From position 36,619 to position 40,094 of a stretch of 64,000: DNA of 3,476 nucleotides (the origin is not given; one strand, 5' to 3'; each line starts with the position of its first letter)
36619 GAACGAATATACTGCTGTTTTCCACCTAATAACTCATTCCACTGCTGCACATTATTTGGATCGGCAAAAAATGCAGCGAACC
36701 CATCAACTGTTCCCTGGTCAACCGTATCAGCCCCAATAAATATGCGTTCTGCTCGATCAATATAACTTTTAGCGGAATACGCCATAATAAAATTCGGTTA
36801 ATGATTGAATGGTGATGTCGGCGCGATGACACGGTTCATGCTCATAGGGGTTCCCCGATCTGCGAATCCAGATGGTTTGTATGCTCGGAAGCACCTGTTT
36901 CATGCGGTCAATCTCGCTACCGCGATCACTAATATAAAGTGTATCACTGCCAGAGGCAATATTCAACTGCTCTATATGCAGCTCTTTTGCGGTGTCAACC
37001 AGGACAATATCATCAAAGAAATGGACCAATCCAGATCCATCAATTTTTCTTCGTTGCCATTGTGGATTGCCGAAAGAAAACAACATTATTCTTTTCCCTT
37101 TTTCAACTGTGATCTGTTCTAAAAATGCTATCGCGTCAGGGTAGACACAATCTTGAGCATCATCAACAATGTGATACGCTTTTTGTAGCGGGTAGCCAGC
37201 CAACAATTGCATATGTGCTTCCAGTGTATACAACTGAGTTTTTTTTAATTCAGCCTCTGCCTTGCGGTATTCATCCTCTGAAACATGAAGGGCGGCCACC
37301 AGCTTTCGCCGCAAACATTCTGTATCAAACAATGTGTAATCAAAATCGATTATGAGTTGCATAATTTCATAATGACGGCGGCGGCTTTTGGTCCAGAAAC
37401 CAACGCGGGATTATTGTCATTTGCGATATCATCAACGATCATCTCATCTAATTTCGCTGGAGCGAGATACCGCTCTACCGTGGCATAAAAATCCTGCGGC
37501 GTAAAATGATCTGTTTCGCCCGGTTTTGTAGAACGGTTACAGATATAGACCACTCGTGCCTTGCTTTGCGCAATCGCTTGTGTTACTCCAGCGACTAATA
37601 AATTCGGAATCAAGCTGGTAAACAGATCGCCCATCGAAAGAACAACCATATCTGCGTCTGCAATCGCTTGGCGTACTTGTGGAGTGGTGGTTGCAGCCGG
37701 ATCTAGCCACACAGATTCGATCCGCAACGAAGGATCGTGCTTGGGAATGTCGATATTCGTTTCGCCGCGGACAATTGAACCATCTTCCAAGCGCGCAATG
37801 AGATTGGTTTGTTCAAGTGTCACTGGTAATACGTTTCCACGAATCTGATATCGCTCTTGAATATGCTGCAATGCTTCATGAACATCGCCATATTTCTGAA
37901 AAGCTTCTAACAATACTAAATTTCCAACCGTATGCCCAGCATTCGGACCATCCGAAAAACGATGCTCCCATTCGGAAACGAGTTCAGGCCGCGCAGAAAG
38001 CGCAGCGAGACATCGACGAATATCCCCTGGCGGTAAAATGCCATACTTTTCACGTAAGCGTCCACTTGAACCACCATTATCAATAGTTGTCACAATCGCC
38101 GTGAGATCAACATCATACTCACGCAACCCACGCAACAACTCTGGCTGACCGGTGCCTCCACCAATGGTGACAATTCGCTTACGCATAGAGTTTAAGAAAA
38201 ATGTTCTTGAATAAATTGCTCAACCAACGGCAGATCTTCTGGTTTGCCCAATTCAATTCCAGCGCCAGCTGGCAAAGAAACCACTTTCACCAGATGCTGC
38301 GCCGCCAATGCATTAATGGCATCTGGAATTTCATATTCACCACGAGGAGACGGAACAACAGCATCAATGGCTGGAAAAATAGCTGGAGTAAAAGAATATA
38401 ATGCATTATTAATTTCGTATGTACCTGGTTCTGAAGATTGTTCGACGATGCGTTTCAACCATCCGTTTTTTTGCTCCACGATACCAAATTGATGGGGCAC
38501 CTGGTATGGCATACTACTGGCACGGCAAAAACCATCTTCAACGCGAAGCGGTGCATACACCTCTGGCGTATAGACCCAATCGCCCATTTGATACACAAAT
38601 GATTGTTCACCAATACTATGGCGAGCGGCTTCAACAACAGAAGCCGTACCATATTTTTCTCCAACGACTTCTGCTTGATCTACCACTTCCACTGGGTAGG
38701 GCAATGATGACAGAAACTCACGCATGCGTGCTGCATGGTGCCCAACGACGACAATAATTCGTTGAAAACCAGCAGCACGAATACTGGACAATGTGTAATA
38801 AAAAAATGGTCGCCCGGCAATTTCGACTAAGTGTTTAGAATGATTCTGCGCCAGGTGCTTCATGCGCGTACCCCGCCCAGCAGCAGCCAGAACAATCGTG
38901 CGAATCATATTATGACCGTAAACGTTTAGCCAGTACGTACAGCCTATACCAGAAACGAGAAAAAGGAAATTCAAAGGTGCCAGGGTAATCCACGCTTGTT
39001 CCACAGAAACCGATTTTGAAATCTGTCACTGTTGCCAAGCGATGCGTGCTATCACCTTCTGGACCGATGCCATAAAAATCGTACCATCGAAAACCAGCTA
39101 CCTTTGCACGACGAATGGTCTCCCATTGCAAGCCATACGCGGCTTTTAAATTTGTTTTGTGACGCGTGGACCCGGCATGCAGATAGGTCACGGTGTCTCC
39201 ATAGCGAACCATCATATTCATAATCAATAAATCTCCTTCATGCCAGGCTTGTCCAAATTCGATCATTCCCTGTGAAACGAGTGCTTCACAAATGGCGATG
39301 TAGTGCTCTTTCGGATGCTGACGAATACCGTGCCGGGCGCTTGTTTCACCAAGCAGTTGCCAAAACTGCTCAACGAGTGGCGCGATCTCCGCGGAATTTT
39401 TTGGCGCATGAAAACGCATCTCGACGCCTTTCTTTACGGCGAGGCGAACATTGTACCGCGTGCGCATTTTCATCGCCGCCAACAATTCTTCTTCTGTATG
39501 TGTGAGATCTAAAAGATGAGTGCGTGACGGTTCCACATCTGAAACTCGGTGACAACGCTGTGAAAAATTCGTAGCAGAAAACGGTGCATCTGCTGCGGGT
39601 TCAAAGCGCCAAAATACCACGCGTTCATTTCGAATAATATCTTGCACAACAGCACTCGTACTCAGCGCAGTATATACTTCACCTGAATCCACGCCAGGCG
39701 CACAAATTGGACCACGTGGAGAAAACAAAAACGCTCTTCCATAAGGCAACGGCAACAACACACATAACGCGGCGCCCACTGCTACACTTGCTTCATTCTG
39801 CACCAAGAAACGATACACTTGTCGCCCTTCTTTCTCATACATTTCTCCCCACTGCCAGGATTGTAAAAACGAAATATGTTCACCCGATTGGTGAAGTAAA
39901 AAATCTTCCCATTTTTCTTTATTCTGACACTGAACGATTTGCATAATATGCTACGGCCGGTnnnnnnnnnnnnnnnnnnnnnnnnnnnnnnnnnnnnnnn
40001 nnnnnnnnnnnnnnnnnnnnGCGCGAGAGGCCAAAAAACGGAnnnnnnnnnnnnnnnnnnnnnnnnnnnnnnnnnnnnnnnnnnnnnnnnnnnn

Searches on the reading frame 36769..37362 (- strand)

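Call 33: search_protein_families(library=pfam, max_evalue=0.001, proteins=[window:36769-37362:-])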
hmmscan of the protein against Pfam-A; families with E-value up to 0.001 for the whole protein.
window:36769-37362:- (197 aa): 1 family
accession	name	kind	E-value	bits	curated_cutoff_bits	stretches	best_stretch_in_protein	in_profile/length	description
PF00702.32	Hydrolase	-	1.3e-05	26.2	26.4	1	44-148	74-181/191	haloacid dehalogenase-like hydrolase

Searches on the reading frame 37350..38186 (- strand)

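Call 34: search_protein_families(library=pfam, max_evalue=0.001, proteins=[window:37350-38186:-])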
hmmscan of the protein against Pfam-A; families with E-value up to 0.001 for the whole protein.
window:37350-38186:- (278 aa): 1 family
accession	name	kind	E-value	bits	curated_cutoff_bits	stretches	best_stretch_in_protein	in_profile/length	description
PF01933.23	CofD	-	3.6e-79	266.4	30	1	5-254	1-252/290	2-phospho-L-lactate transferase CofD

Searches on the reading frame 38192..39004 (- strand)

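Call 34: search_protein_families(library=pfam, max_evalue=0.001, proteins=[window:38192-39004:-])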
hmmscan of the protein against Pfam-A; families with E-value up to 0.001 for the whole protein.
window:38192-39004:- (270 aa): 3 families
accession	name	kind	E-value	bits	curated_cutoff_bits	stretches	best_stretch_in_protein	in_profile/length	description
PF00483.29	NTP_transferase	-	6.5e-18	65.6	21.2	1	37-258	3-235/245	Nucleotidyl transferase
PF12804.13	NTP_transf_3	-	5.5e-11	43.3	27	1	38-152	2-106/160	MobA-like NTP transferase domain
PF01128.25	IspD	-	2.1e-05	24.8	27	1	37-109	3-72/221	2-C-methyl-D-erythritol 4-phosphate cytidylyltransferase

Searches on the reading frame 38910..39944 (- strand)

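Call 34: search_protein_families(library=pfam, max_evalue=0.001, proteins=[window:38910-39944:-])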
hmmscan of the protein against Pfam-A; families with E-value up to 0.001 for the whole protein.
window:38910-39944:- (344 aa): 2 families
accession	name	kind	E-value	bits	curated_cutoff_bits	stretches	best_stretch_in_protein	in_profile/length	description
PF02388.22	FemAB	-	6.9e-34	117.8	24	3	244-340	312-405/406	FemAB family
PF13480.13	Acetyltransf_6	-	3.3e-15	56.9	22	1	161-294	2-137/143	Acetyltransferase (GNAT) domain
